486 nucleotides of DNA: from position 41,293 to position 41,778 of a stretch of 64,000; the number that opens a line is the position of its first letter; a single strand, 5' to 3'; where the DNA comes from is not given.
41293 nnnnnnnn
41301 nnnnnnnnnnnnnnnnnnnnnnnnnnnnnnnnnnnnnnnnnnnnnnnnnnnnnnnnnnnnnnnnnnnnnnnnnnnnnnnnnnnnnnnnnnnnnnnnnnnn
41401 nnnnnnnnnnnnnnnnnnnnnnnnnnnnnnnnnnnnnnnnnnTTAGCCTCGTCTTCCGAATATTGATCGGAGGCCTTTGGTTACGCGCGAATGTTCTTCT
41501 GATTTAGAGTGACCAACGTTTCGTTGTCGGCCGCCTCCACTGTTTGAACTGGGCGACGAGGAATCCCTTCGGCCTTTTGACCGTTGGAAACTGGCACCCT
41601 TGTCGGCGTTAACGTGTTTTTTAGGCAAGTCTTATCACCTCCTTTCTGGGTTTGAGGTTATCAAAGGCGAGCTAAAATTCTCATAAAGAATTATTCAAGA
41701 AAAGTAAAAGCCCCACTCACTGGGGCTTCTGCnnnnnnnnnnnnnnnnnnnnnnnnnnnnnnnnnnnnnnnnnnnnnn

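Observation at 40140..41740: AT-richer islet carrying an M16-like HxxEH peptidase candidate and a tiny basic protein with a perfect Shine-Dalgarno and TTG start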

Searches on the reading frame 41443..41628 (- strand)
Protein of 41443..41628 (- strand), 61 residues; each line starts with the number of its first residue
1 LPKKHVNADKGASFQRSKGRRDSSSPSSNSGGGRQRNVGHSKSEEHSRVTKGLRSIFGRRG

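Call 5: search_protein_families(library=pfam, proteins=[window:41443-41628:-], max_evalue=1)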
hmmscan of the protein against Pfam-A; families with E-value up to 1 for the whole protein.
window:41443-41628:- (61 aa): 0 families

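Call 6: search_protein_families(library=ncbifam, proteins=[window:41443-41628:-], max_evalue=1)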
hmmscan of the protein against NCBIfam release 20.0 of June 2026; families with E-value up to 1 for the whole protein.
window:41443-41628:- (61 aa): 0 families

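Call 17: find_homologous_proteins(query=A2, max_evalue=0.01)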
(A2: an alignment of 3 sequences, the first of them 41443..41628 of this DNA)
Query A2 (3 sequences) (61 aa, profile of the alignment): 27 proteins with E <= 0.01 among 286 candidates.
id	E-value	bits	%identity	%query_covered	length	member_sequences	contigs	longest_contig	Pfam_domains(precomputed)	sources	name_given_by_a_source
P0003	6.9e-34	134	76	97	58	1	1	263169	-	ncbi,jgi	ncbi:MAG: hypothetical protein WC763_00075 [Candidatus Paceibacterota bacterium]|jgi:hypothetical pr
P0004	1.2e-28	117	75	97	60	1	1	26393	-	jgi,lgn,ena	-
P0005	7.5e-21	92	78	89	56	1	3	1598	-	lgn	-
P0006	4.6e-20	90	74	89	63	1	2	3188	-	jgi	jgi:hypothetical protein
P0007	1.5e-18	85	69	85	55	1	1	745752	-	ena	-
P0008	2.2e-18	84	77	85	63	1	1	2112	-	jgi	jgi:hypothetical protein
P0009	1.2e-17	82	73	85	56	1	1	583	-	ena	-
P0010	3.8e-17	80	71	85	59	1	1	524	-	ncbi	-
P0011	7.0e-17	79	69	89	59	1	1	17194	-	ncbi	-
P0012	9.8e-17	79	73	89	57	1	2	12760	-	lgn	-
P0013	7.9e-16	76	71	85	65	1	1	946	-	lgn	-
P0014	1.7e-15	75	65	89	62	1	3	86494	-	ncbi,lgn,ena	-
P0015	1.7e-15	75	67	85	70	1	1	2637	-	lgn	-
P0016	1.6e-14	72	70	89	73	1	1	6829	-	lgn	-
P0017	2.5e-14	71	61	85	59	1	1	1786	-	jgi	jgi:hypothetical protein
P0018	1.2e-13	69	59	89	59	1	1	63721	-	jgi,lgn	-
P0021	5.5e-13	67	56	85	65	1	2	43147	-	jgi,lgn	jgi:hypothetical protein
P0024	5.2e-11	61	54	90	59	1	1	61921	-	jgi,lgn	jgi:hypothetical protein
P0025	3.9e-5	42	55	66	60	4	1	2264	-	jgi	jgi:hypothetical protein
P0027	9.9e-5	40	59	52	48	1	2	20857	-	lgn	-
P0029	2.9e-3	36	56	52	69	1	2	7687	-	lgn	-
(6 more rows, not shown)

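Call 20: find_encoding_contigs(protein=P0004, flank=4000, max_places=2)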
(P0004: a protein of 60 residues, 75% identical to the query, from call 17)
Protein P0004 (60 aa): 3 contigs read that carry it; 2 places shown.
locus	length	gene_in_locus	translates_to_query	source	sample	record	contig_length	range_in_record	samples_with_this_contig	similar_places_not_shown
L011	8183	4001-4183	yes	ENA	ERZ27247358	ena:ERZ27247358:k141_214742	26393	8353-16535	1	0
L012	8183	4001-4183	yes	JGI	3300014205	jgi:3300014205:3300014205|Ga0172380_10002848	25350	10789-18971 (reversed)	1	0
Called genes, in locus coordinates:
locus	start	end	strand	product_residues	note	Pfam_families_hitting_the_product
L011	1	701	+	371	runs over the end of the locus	PF00226:DnaJ, PF01556:DnaJ_C, PF27659:CHP02642 (faint), PF00684:DnaJ_CXXCXGXG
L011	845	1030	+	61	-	-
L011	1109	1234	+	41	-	-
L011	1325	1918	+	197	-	-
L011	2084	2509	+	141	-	-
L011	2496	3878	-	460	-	PF03193:RsgA_GTPase (faint), PF13555:AAA_29 (faint), PF00005:ABC_tran, PF02463:SMC_N (faint), PF13175:AAA_15 (faint), PF13191:AAA_16 (faint), PF13481:AAA_25 (faint), PF00005:ABC_tran, +11 more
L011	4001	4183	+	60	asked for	-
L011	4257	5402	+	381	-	-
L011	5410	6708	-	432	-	PF01071:GARS_A, PF02843:GARS_C (weak)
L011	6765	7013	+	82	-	-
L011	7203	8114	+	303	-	PF00892:EamA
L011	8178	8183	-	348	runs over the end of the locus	PF00579:tRNA-synt_1b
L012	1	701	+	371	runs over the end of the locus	PF00226:DnaJ, PF01556:DnaJ_C, PF27659:CHP02642 (faint), PF00684:DnaJ_CXXCXGXG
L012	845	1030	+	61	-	-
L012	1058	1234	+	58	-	-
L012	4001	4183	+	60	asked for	-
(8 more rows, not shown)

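Call 21: find_encoding_contigs(protein=P0007, flank=4000, max_places=2)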
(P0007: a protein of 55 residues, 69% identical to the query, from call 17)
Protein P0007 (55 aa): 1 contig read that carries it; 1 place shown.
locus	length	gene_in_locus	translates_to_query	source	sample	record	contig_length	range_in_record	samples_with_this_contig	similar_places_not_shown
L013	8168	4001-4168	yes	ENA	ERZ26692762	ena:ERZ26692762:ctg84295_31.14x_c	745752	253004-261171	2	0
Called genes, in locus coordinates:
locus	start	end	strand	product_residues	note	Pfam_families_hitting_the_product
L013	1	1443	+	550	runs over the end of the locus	PF01656:CbiA (weak), PF06418:CTP_synth_N, PF00117:GATase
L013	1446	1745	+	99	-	-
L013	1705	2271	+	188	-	-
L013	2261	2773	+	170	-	PF01988:VIT1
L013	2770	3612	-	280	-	-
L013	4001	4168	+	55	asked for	-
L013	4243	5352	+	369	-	PF00675:Peptidase_M16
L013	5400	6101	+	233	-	PF09864:MliC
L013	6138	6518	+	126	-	-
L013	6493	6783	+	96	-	PF08922:DUF1905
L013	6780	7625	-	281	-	PF03734:YkuD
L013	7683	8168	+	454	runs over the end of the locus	PF00875:DNA_photolyase, PF03441:FAD_binding_7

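Call 22: find_encoding_contigs(protein=P0014, flank=4000, max_places=2)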
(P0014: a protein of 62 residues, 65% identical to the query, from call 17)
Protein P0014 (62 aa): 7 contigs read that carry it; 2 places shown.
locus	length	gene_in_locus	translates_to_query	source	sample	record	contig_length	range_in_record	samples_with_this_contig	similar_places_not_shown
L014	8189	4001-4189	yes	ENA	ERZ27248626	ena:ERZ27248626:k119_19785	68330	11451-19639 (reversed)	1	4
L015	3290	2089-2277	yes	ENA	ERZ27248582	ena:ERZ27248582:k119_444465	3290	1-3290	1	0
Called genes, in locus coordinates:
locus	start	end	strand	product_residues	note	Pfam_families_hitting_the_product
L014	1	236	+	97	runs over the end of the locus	PF05284:DUF736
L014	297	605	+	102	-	PF05284:DUF736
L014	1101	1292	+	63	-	-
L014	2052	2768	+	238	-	-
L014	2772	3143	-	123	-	-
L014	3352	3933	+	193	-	PF00589:Phage_integrase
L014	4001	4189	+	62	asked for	-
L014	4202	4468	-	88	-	-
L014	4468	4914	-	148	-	-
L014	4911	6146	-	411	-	PF10412:TrwB_AAD_bind (faint), PF12696:TraG-D_C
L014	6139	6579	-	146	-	-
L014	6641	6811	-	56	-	-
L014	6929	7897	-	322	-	-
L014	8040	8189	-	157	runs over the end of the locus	-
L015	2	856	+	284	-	?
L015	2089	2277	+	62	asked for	-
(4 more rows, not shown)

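Call 33: find_related_loci(query=A6, collection=genome_contigs, flank=3500)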
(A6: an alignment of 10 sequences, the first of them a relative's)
Query A6 (56 aa) in genome_contigs; peptide patterns used: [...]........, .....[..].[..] (x = any residue, [..] = any of these).
86 stretches matched a pattern; 10 encode a relative of the query (tblastn E <= 1e-3); 10 distinct loci.
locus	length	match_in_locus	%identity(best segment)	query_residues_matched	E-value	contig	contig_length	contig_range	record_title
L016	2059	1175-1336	69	1-54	6e-21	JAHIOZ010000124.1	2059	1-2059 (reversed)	MAG: Patescibacteria group bacterium isolate KR13_S3.mb.34 KR13_S3.mb.34_k141_578224, whole genome shotgun sequence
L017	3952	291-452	72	1-54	7e-21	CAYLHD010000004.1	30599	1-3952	MAG TPA_asm: uncultured Candidatus Saccharibacteria bacterium isolate binchicken_co243_277 genome assembly, contig: NODE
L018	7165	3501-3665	65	1-55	7e-19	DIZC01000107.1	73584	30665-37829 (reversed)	MAG TPA_asm: Alphaproteobacteria bacterium UBA6038 UBA6038_contig_256, whole genome shotgun sequence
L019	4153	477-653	66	1-54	7e-18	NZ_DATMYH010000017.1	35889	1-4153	MAG: Brevundimonas sp. isolate SMAG_U13141 k141_27890, whole genome shotgun sequence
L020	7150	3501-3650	64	1-50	2e-16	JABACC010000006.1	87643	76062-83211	MAG: Candidatus Paceibacter sp. isolate bin98o c_000000630435, whole genome shotgun sequence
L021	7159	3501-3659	68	1-53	4e-15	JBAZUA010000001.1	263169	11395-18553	MAG: Candidatus Paceibacterota bacterium isolate SO_2017_GW1_216 NODE_348_length_263169_cov_1.841337_OW334_2017, whole g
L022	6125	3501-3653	51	1-51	2e-10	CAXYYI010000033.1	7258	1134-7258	MAG: uncultured bacterium isolate ERR13598984_concoct_49 genome assembly, contig: ERZ24879085.1891, whole genome shotgun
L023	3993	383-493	57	20-56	2e-9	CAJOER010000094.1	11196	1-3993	uncultured Eubacterium sp. isolate Red_deer_2_mag_128 genome assembly, contig: scaffold_23010, whole genome shotgun sequ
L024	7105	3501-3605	60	20-53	8e-8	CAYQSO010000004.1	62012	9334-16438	MAG TPA_asm: uncultured Candidatus Saccharibacteria bacterium isolate binchicken_co42_471 genome assembly, contig: NODE_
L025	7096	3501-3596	63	20-50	3e-7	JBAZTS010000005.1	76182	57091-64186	MAG: Candidatus Paceibacterota bacterium isolate SO_2017_GW1_209 NODE_1991_length_76182_cov_6.725975_OW334_2017, whole g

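Call 36: list_cluster_members(proteins=[P0014, P0011, P0010, P0003, P0018, P0021, P0024, P0025, P0027, P0029])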
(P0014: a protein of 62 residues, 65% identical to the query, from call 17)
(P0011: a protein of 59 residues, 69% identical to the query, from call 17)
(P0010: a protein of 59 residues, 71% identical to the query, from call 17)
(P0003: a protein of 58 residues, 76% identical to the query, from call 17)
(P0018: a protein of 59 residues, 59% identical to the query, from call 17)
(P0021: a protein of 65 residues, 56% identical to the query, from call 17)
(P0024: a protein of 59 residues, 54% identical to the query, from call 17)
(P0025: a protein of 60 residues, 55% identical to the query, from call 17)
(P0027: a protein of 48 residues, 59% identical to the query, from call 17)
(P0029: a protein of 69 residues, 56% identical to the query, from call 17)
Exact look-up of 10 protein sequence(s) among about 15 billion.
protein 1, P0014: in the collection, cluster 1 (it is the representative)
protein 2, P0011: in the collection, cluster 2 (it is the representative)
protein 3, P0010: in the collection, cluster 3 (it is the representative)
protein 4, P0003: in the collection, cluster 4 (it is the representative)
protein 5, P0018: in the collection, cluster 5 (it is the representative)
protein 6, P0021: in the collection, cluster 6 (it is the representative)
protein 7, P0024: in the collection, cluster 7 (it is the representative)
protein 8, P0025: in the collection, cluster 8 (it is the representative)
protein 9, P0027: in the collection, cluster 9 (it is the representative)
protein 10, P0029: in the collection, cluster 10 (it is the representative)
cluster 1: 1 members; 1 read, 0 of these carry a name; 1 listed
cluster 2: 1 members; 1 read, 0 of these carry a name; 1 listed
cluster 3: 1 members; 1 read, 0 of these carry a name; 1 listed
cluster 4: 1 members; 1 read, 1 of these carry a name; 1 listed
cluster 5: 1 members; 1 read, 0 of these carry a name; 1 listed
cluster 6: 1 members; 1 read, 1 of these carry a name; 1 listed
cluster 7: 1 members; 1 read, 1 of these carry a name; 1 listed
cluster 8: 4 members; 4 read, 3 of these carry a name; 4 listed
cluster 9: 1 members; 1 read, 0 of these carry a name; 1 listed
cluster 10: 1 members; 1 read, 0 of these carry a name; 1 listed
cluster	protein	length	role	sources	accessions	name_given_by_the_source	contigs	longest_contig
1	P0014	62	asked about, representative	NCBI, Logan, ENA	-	-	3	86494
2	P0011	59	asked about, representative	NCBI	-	-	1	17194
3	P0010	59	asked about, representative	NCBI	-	-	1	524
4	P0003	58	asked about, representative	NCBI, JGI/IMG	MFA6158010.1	MAG: hypothetical protein WC763_00075 [Candidatus Paceibacterota bacterium] | hypothetical protein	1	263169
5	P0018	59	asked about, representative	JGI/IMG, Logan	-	-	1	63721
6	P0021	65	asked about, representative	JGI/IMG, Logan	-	hypothetical protein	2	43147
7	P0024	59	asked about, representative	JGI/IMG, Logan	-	hypothetical protein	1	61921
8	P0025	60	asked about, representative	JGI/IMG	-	hypothetical protein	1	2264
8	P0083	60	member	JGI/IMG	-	hypothetical protein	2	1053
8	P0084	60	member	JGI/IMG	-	hypothetical protein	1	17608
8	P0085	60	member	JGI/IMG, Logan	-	-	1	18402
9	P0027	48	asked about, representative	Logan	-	-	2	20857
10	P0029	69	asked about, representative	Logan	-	-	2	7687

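Call 37: find_encoding_contigs(protein=P0018, flank=4000, max_places=1)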
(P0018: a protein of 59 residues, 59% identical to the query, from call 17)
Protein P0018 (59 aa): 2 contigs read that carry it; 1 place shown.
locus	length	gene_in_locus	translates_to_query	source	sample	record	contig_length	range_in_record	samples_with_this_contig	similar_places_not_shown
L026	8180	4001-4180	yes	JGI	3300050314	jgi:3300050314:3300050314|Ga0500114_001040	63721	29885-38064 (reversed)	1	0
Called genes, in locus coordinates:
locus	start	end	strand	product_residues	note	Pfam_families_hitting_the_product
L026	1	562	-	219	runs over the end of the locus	PF25885:HH_EMRA, PF25919:BSH_CusB (faint)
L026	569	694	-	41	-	-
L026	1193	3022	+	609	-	-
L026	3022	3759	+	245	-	-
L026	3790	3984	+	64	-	-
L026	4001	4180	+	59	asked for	-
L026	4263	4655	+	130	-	PF13340:DUF4096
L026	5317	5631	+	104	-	PF05488:PAAR_motif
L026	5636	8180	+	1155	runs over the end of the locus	PF13503:DUF4123, PF05593:RHS_repeat (faint), PF25023:TEN_YD-shell, PF03527:RHS (weak)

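Call 38: find_encoding_contigs(protein=P0021, flank=4000, max_places=1)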
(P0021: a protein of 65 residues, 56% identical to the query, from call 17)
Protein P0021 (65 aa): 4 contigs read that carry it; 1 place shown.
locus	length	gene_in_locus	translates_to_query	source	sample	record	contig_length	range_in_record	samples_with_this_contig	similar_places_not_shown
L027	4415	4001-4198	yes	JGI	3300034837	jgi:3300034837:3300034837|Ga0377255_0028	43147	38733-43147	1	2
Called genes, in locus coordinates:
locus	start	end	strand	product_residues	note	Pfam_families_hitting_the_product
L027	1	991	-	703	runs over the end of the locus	PF00593:TonB_dep_Rec_b-barrel, PF25183:OMP_b-brl_4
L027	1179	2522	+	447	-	PF00672:HAMP, PF26769:HAMP_PhoQ (weak), PF07730:HisKA_3, PF13581:HATPase_c_2, PF02518:HATPase_c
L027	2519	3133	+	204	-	PF00072:Response_reg, PF00196:GerE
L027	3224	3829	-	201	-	-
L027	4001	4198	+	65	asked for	-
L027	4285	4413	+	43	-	?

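Call 39: find_encoding_contigs(protein=P0024, flank=4000, max_places=1)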
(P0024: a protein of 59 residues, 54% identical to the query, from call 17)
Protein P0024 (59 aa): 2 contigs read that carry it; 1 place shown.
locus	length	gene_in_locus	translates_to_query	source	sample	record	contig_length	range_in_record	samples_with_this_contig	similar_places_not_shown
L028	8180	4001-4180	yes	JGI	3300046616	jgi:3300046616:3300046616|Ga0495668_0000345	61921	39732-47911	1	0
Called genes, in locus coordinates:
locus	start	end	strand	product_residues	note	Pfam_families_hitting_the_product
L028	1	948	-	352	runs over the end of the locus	PF05426:Alginate_lyase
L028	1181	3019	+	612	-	-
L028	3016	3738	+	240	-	-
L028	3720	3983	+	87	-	-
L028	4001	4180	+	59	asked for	-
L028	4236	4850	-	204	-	PF00239:Resolvase, PF02796:HTH_7 (weak)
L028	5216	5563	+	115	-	-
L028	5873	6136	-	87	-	PF04956:TrbC (weak)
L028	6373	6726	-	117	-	PF01381:HTH_3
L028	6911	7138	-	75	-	PF00196:GerE, PF04545:Sigma70_r4 (weak), PF08281:Sigma70_r4_2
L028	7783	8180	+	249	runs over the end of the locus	PF02668:TauD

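Call 40: find_encoding_contigs(protein=P0011, flank=4000, max_places=1)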
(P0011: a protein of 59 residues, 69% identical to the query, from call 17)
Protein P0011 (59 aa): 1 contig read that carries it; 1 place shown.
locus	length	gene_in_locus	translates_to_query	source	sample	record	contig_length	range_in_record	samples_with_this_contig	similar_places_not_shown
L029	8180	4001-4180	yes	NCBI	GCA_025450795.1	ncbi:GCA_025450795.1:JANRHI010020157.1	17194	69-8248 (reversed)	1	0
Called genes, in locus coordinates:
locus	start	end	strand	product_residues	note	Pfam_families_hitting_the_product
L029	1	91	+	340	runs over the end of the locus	PF14279:HNH_5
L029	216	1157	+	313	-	PF14022:DUF4238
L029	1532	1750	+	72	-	-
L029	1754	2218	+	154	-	-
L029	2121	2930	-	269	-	-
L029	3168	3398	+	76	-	-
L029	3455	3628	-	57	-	-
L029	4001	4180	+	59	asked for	-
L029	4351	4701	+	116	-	-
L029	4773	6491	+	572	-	PF08238:Sel1 (weak)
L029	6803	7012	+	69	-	-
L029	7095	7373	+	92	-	-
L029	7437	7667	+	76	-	-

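Call 42: search_protein_families(library=pfam, alignment_id=A3, max_evalue=10)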
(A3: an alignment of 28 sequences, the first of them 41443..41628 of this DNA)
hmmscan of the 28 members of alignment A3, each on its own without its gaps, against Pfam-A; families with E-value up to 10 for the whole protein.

A. member 1, window:41443-41628:- (61 aa): 0 families

B. families by the number of members that match (of 28 scanned): 3 families
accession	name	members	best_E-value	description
PF25690.1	Phage_gp49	2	0.77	Mycobacteriophage L5/D29 gene 49 protein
PF25685.1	Skunalike_TailTerm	1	0.14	Skunalikevirus tail terminator protein family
PF11493.13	TSP9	1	1.8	Thylakoid soluble phosphoprotein TSP9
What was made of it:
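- On KGG stress-induced repeat proteins (Pfam PF10685): None of 28 small-protein family members hits KGG at E <= 10 (call 42).
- No KGG match appears even at E <= 10 (call 42).
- Tried and rejected: Rejected by Pfam scans of 28 members at E <= 10 (call 42).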

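Call 45: search_protein_families(library=phrogs, proteins=[window:41443-41628:-, P0014, P0018, P0007], max_evalue=0.1)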
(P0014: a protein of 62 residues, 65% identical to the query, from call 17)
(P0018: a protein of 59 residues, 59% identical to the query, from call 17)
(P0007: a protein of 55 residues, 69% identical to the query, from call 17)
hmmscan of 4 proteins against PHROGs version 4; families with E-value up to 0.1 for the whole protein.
window:41443-41628:- (61 aa): 0 families

P0014 (62 aa): 0 families

P0018 (59 aa): 0 families

P0007 (55 aa): 0 families

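Call 46: search_protein_families(library=padloc, proteins=[window:41443-41628:-, P0014, P0018, P0007], max_evalue=0.1)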
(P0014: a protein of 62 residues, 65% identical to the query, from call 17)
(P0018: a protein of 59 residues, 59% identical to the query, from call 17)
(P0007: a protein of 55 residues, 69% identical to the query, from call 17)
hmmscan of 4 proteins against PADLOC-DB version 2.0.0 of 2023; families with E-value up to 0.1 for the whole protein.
window:41443-41628:- (61 aa): 0 families

P0014 (62 aa): 0 families

P0018 (59 aa): 0 families

P0007 (55 aa): 0 families

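Call 62: find_homologous_proteins(query=A7, max_evalue=10)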
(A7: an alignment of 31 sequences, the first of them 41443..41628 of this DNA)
Query A7 (31 sequences) (61 aa, profile of the alignment): 210 proteins with E <= 10 among 3587 candidates; the best 120 are listed.
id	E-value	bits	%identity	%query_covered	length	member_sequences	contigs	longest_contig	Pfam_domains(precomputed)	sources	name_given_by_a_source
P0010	5.9e-23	99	71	85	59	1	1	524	-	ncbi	-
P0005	7.7e-23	98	78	89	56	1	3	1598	-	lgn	-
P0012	2.1e-22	97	73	89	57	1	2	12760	-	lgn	-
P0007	2.2e-22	97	69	85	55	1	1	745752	-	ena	-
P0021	1.1e-21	94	56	85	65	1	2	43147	-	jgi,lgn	jgi:hypothetical protein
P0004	3.3e-21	93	75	97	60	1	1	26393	-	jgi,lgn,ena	-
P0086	3.4e-21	93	63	89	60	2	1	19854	-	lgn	-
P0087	6.4e-21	92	63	89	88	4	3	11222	-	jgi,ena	-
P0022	7.0e-21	92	61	85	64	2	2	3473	-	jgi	jgi:hypothetical protein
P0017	8.1e-21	92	61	85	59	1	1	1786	-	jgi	jgi:hypothetical protein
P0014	1.0e-20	91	65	89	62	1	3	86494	-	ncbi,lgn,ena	-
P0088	1.1e-20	91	62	98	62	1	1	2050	-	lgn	-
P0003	1.2e-20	91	76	97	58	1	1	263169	-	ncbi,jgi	ncbi:MAG: hypothetical protein WC763_00075 [Candidatus Paceibacterota bacterium]|jgi:hypothetical pr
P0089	1.3e-20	91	59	89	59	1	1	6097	-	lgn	-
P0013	1.8e-20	91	71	85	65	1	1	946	-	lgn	-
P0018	2.6e-20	90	59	89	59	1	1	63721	-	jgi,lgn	-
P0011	3.9e-20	90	69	89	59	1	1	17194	-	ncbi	-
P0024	2.4e-17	81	54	90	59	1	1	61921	-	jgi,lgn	jgi:hypothetical protein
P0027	3.9e-13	67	59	52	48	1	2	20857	-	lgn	-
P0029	6.0e-13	66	56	52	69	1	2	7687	-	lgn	-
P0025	2.1e-12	65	55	66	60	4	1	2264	-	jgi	jgi:hypothetical protein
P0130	1.4e-11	62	46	89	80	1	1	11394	-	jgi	jgi:hypothetical protein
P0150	9.6e-10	56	56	74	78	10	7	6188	-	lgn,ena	-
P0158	6.6e-9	54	70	38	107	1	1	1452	-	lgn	-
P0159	6.8e-9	54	71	34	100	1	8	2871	-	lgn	-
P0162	1.1e-8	53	65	38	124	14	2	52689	PF15654.12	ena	-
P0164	1.6e-8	52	65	38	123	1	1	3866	PF15654.12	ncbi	-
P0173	6.3e-8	50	64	41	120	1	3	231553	-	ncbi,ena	-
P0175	9.5e-8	50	65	38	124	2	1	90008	PF15654.12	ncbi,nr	ncbi:MAG: hypothetical protein IJB80_05205 [Clostridia bacterium]|nr:hypothetical protein [Clostridi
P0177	1.1e-7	50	50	74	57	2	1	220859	-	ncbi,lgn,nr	ncbi:MAG: hypothetical protein JWN89_41 [Parcubacteria group bacterium]|nr:hypothetical protein [Par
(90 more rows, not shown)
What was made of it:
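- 41443..41628 (-): 61-aa basic (pI 11.9, net charge +11), disordered protein of an unnamed family; TTG start; absent from public gene calls for this genome. The family has at least 210 clusters (calls 17, 62).
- More than 200 protein clusters share the core (call 62).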
